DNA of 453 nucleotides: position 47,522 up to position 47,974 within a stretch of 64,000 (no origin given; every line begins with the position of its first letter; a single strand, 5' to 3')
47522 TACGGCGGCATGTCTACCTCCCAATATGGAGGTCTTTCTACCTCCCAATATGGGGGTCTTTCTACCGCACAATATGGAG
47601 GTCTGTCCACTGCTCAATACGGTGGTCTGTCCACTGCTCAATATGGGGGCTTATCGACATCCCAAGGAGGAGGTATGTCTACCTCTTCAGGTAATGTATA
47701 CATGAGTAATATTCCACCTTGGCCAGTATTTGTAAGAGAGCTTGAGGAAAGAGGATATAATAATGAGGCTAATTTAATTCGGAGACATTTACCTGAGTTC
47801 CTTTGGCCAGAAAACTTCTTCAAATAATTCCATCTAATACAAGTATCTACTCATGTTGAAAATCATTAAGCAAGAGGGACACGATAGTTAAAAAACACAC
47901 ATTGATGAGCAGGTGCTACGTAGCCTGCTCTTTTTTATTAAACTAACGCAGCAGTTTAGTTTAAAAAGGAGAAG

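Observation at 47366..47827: Protein built from 12 tandem G-[LM]-S-T-[SA]-Q-Y-G octapeptides, embedded between Gabija-like and Shedu-like genes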

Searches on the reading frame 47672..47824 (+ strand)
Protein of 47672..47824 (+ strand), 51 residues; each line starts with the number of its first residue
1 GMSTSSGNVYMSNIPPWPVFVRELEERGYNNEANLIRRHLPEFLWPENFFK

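Call 27: search_protein_families(library=ncbifam, proteins=[window:47687-47824:+], max_evalue=1)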
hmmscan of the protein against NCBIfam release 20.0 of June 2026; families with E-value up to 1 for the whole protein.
window:47687-47824:+ (46 aa): 0 families

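Call 28: search_protein_families(library=phrogs, proteins=[window:47687-47824:+], max_evalue=1)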
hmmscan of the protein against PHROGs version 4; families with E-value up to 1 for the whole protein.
window:47687-47824:+ (46 aa): 0 families

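Call 34: search_protein_representatives(protein=window:47672-47824:+)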
Query: 51 residues. Proteins with E-value up to 0.001 (for the whole library): 61; up to 1e-10: 15; up to 1e-30: 0. The best 61 are listed.
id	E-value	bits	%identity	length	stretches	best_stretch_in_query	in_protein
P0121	1.5e-19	84.3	80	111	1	1-50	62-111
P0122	5.4e-19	82.6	79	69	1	2-49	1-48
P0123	5.1e-18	79.6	76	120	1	1-50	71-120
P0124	7.1e-18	79.1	74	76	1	1-50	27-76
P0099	1.2e-17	78.4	70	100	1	1-50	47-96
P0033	1.6e-17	78.0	76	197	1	1-50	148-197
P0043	5.3e-17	76.4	72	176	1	1-50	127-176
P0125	9.9e-17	75.5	70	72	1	1-50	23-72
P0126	1.9e-16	74.7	72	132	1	2-51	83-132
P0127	4.1e-15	70.5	68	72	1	1-50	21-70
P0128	4.2e-15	70.5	69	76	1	2-50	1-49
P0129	4.9e-14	67.1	71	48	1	2-50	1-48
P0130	1.0e-12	63.0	65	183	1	6-51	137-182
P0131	9.7e-12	59.9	68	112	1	2-45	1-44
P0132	8.6e-11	57.0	70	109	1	15-51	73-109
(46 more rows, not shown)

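Call 68: find_homologous_proteins(query=A6, max_evalue=0.01)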
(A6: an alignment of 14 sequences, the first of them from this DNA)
Query A6 (14 sequences) (44 aa, profile of the alignment): 86 proteins with E <= 0.01 among 93 candidates.
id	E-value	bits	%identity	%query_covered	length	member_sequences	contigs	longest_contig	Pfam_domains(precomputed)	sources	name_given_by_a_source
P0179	5.2e-22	95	77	100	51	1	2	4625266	-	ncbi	-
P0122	7.4e-22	94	79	95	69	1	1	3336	-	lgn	-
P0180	9.2e-22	94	81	98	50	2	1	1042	-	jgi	jgi:hypothetical protein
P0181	9.8e-22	94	77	100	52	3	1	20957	-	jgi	jgi:hypothetical protein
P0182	1.0e-21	94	80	100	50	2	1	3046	-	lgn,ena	-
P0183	1.5e-21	93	79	98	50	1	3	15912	-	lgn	-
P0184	1.7e-21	93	77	100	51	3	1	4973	-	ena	-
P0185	2.0e-21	93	77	100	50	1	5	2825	-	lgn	-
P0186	2.2e-21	93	79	98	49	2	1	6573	-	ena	-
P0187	3.3e-21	92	82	100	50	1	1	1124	-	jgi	jgi:hypothetical protein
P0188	3.5e-21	92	79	98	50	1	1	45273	-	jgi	jgi:hypothetical protein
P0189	4.3e-21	92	74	98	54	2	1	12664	-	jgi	jgi:hypothetical protein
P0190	4.6e-21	92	81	98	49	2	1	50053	-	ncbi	-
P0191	4.8e-21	92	84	100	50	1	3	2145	-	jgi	jgi:hypothetical protein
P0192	6.1e-21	91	77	100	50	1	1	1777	-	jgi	jgi:hypothetical protein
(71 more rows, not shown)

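Call 69: find_related_loci(query=A6, collection=metagenome_contigs, flank=8000)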
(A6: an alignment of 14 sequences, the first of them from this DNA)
Query A6 (44 aa) in metagenome_contigs; peptide patterns used: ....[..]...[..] (x = any residue, [..] = any of these).
545 stretches matched a pattern; 510 encode a relative of the query (tblastn E <= 1e-3); the best 80 are kept; 80 distinct loci.
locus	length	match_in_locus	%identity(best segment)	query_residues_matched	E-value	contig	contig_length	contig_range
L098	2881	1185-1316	95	1-44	2e-30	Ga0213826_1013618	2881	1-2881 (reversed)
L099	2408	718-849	84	1-44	8e-27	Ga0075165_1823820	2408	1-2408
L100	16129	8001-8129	84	1-43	5e-26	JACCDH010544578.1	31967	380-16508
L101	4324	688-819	82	1-44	6e-26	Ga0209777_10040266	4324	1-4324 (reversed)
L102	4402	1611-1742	82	1-44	6e-26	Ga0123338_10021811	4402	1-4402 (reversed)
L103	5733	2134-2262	84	1-43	2e-25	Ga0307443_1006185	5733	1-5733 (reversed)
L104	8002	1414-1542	84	1-43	2e-25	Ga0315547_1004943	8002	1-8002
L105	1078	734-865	82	1-44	7e-26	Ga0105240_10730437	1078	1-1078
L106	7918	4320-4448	84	1-43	2e-25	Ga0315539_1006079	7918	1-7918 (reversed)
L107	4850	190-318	84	1-43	2e-25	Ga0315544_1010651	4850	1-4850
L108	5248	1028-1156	84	1-43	2e-25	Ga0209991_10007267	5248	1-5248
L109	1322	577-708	80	1-44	2e-25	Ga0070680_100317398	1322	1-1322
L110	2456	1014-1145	82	1-44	2e-25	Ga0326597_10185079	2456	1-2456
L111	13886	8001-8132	80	1-44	2e-25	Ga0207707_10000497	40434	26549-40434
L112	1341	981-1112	80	1-44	2e-25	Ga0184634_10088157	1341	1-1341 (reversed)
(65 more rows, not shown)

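Call 73: find_homologous_proteins(query=A7, max_evalue=0.001)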
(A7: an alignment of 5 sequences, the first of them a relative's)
Query A7 (5 sequences) (133 aa, profile of the alignment): 1256 proteins with E <= 0.001 among 8000 candidates; the best 120 are listed.
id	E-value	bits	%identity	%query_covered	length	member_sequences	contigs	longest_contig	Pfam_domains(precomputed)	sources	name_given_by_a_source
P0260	2.1e-66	240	66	98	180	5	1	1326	-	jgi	jgi:hypothetical protein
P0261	2.1e-64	233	78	98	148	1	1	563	-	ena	-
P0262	1.1e-61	225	46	82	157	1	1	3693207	-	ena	-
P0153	1.0e-58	215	100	100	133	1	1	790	-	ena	-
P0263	4.8e-58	213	81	98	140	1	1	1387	-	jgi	-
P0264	2.3e-56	207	56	41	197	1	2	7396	-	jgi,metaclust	metaclust:\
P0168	7.2e-55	202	51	82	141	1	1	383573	-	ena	-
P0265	7.7e-55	202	49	82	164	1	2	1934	-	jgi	jgi:hypothetical protein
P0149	1.5e-53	198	33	65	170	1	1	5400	-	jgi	jgi:hypothetical protein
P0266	3.4e-53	197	92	98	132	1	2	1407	-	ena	-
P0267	4.0e-53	197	91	98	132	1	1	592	-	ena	-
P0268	2.8e-52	194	54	82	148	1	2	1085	-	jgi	jgi:hypothetical protein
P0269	2.9e-52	194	89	98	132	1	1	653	-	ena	-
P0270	7.2e-52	193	89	98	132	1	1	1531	-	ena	-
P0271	2.5e-51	191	53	82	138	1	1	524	-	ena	-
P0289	1.1e-44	169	47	68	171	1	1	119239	-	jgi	jgi:hypothetical protein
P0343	2.5e-36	142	46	40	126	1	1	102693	-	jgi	-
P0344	2.9e-36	142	42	62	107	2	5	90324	-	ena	-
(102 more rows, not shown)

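Call 75: find_encoding_contigs(protein=P0262, flank=8000, max_places=1)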
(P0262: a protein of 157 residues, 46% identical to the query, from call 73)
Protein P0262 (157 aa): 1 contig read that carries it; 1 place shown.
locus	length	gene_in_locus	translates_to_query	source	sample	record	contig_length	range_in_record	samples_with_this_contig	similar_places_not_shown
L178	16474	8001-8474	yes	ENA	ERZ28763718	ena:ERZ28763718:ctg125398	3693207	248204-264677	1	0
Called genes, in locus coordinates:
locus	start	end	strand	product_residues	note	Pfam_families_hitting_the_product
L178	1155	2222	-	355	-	PF00753:Lactamase_B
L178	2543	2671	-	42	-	-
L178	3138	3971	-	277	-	PF13276:HTH_21, PF00665:rve, PF13683:rve_3, PF13333:rve_2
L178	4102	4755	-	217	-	-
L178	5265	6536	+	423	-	PF13356:Arm-DNA-bind_3, PF22022:Phage_int_M, PF00589:Phage_integrase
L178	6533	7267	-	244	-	PF13358:DDE_3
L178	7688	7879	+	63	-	-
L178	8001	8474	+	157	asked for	-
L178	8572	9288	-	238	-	PF13276:HTH_21, PF00665:rve, PF13683:rve_3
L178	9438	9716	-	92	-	PF01527:HTH_Tnp_1, PF13384:HTH_23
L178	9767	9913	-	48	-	PF10711:DUF2513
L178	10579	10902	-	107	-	-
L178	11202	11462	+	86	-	-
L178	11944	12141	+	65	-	-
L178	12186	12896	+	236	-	PF00565:SNase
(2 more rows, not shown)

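Call 76: find_encoding_contigs(protein=P0289, flank=8000, max_places=1)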
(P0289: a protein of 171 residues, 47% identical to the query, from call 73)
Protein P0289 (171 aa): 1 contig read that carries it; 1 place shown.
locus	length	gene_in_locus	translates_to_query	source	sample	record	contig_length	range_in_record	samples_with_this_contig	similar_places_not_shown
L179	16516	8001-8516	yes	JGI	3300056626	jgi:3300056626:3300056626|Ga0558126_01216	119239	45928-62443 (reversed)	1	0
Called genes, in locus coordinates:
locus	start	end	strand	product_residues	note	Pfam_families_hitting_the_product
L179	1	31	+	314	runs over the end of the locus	PF25583:WCX (faint), PF13280:WYL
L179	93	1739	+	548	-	PF00350:Dynamin_N, PF01926:MMR_HSR1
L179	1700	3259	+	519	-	PF00009:GTP_EFTU (weak), PF00350:Dynamin_N, PF01926:MMR_HSR1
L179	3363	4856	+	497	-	PF00350:Dynamin_N, PF01926:MMR_HSR1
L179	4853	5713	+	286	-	-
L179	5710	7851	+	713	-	PF00350:Dynamin_N, PF01926:MMR_HSR1 (faint), PF04513:Baculo_PEP_C (faint)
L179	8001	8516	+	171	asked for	-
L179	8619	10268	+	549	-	PF08378:NERD, PF13245:AAA_19 (weak), PF13538:UvrD_C_2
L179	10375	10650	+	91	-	PF13560:HTH_31 (weak)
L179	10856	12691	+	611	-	PF14284:PcfJ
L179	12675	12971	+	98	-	PF06689:zf-C4_ClpX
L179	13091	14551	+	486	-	PF11074:DUF2779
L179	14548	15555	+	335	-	PF13280:WYL, PF25583:WCX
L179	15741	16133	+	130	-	-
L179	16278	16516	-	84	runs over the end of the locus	PF06769:YoeB_toxin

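Call 77: find_encoding_contigs(protein=P0343, flank=8000, max_places=1)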
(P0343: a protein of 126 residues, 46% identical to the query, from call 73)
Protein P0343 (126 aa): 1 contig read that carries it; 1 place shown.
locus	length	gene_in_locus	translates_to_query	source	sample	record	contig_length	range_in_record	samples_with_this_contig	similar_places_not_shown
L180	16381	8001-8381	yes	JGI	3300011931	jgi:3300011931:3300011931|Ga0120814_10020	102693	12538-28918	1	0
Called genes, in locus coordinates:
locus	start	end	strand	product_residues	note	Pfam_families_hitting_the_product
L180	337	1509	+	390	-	PF14294:DUF4372, PF01609:DDE_Tnp_1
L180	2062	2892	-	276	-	PF01541:GIY-YIG (weak)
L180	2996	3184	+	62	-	-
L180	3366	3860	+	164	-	PF14267:DUF4357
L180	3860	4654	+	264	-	-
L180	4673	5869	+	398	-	PF14281:PDDEXK_4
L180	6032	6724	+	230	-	PF19448:DUF5986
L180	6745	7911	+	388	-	PF01381:HTH_3, PF12844:HTH_19, PF13560:HTH_31 (faint), PF06114:Peptidase_M78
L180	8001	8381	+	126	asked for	-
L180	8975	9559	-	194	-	-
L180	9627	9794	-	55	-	PF04297:UPF0122 (weak), PF13936:HTH_38 (weak), PF13384:HTH_23 (weak), PF08279:HTH_11 (weak)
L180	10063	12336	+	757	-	PF02463:SMC_N (faint), PF03193:RsgA_GTPase (faint), PF13191:AAA_16 (faint), PF13555:AAA_29 (faint), PF20703:nSTAND1 (faint), PF13304:AAA_21 (faint), PF13401:AAA_22 (faint), PF00005:ABC_tran, +1 more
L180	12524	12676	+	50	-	-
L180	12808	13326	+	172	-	PF01965:DJ-1_PfpI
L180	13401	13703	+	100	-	-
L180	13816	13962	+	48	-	-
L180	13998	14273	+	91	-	-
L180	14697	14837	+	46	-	PF01551:Peptidase_M23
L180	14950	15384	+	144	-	PF02082:Rrf2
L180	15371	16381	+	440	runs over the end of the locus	PF02254:TrkA_N (faint), PF03486:HI0933_like (faint), PF07992:Pyr_redox_2, PF13738:Pyr_redox_3, PF00070:Pyr_redox, PF02852:Pyr_redox_dim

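Call 78: find_encoding_contigs(protein=P0344, flank=8000, max_places=1)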
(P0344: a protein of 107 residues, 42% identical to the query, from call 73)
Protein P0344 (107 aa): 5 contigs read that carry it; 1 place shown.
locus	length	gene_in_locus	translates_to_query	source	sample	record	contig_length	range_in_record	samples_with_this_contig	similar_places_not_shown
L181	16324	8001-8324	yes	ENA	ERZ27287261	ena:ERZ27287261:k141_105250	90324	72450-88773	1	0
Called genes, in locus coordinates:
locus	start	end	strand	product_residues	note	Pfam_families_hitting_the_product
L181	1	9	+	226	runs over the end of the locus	PF18917:LiaI-LiaF-like_TM1 (faint), PF22570:LiaF-TM, PF09922:LiaF-like_C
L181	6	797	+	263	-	PF13349:DUF4097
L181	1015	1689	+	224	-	PF02463:SMC_N, PF00005:ABC_tran, PF13304:AAA_21 (faint)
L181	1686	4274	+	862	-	PF12704:MacB_PCD (weak), PF02687:FtsX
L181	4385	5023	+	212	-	PF00072:Response_reg, PF00486:Trans_reg_C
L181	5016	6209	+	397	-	PF13589:HATPase_c_3 (faint), PF00512:HisKA, PF02518:HATPase_c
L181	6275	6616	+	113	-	PF04545:Sigma70_r4 (faint), PF13560:HTH_31, PF12844:HTH_19, PF01381:HTH_3, PF13443:HTH_26 (weak)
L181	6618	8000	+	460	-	PF06114:Peptidase_M78, PF02661:Fic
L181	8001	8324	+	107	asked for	-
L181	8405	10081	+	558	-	PF03485:Arg_tRNA_synt_N, PF00750:tRNA-synt_1d, PF05746:DALR_1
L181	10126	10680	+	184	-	PF00583:Acetyltransf_1 (weak), PF13302:Acetyltransf_3 (faint)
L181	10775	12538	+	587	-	PF00501:AMP-binding, PF13193:AMP-binding_C (faint)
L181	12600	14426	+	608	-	PF00512:HisKA, PF02518:HATPase_c, PF00072:Response_reg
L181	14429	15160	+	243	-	PF00072:Response_reg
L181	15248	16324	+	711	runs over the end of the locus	-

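Call 87: search_solved_structures(query=A6, max_evalue=10)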
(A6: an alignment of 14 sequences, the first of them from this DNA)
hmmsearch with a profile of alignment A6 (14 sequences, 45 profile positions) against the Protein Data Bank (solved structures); distinct sequences matched with E-value up to 10: 12.
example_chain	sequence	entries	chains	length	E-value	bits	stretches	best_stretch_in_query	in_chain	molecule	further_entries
6m6z_A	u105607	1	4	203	0.038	16.8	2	14-31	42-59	TMH4C4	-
9k09_D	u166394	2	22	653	0.48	13.3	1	21-43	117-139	Portal protein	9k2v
2h0u_A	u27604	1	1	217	0.63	12.9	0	16-27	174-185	NADPH-flavin oxidoreductase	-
2wvd_A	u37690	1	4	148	0.87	12.5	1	17-42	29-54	PUTATIVE NICKEL-RESPONSIVE REGULATOR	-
2ca9_A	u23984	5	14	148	0.87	12.5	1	17-42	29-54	PUTATIVE NICKEL-RESPONSIVE REGULATOR | nickel-responsive regulator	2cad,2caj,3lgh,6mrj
2wvb_A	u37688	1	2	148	0.87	12.5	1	17-42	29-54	PUTATIVE NICKEL-RESPONSIVE REGULATOR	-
2wve_A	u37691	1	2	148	0.88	12.5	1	17-42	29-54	PUTATIVE NICKEL-RESPONSIVE REGULATOR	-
3pht_A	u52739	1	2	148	0.89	12.4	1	17-42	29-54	Putative nickel-responsive regulator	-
2wvc_A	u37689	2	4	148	0.91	12.4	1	17-42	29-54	PUTATIVE NICKEL-RESPONSIVE REGULATOR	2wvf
6o35_A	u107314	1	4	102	1.2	12.1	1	14-31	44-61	de novo designed WSHC8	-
3ldv_A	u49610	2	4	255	1.8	11.4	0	11-23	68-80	Orotidine 5'-phosphate decarboxylase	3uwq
6u1s_A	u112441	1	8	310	3.1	10.7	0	14-31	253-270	de novo designed 16-helix transmembrane nanopore, TMHC8_R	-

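Call 94: search_protein_families(library=pfam, alignment_id=A8, max_evalue=0.0001)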
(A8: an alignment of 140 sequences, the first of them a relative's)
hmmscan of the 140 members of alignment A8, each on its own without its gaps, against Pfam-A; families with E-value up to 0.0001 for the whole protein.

A. member 1, L098:135-608:+ (158 aa): 0 families

B. families by the number of members that match (of 140 scanned): 115 families (the first 25 are shown)
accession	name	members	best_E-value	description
PF04313.20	HSDR_N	2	1.2e-49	Type I restriction enzyme R protein N terminus (HSDR_N)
PF01734.28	Patatin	2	4e-35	Patatin-like phospholipase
PF13683.12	rve_3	2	1.5e-22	Integrase core domain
PF04326.19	SLFN_AlbA_2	2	6.5e-21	Schlafen, AlbA_2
PF13304.12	AAA_21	2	3.9e-18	AAA domain, putative AbiEii toxin, Type IV TA system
PF10137.14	CAP12-PCTIR_TIR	2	4.3e-18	CAP12/Pycsar effector protein, TIR domain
PF04851.21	ResIII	2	5.9e-18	Type III restriction enzyme, res subunit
PF00665.32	rve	2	9.2e-14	Integrase core domain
PF08937.16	ThsB_TIR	2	4e-07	Thoeris protein ThsB, TIR-like domain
PF13476.12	AAA_23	2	4.9e-05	AAA domain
PF03255.19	ACCA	1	2.5e-145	Acetyl co-enzyme A carboxylase carboxyltransferase-like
PF11867.13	T1RH-like_C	1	1.7e-113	Type I restriction enzyme HindI endonuclease subunit-like, C-terminal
PF18766.7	SWI2_SNF2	1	9.5e-80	SWI2/SNF2 ATPase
PF01855.24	POR_N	1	2.1e-77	Pyruvate flavodoxin/ferredoxin oxidoreductase, thiamine diP-bdg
PF13561.12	adh_short_C2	1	7.6e-73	Enoyl-(Acyl carrier protein) reductase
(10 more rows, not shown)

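Call 95: search_protein_families(library=pfam, alignment_id=A6, max_evalue=10)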
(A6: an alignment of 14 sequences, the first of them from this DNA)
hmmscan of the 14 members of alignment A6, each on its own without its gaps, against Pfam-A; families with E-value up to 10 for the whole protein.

A. member 1, seq(44 aa): 1 family
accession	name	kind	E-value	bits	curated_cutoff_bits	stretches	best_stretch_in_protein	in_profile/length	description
PF08461.16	HTH_12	-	0.24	11.8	21.4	1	15-33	21-39/66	Ribonuclease R winged-helix domain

B. families by the number of members that match (of 14 scanned): 2 families
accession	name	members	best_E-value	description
PF20964.2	DnaX_C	1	0.026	DNA polymerase III subunit tau, C-terminal domain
PF08461.16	HTH_12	1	0.24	Ribonuclease R winged-helix domain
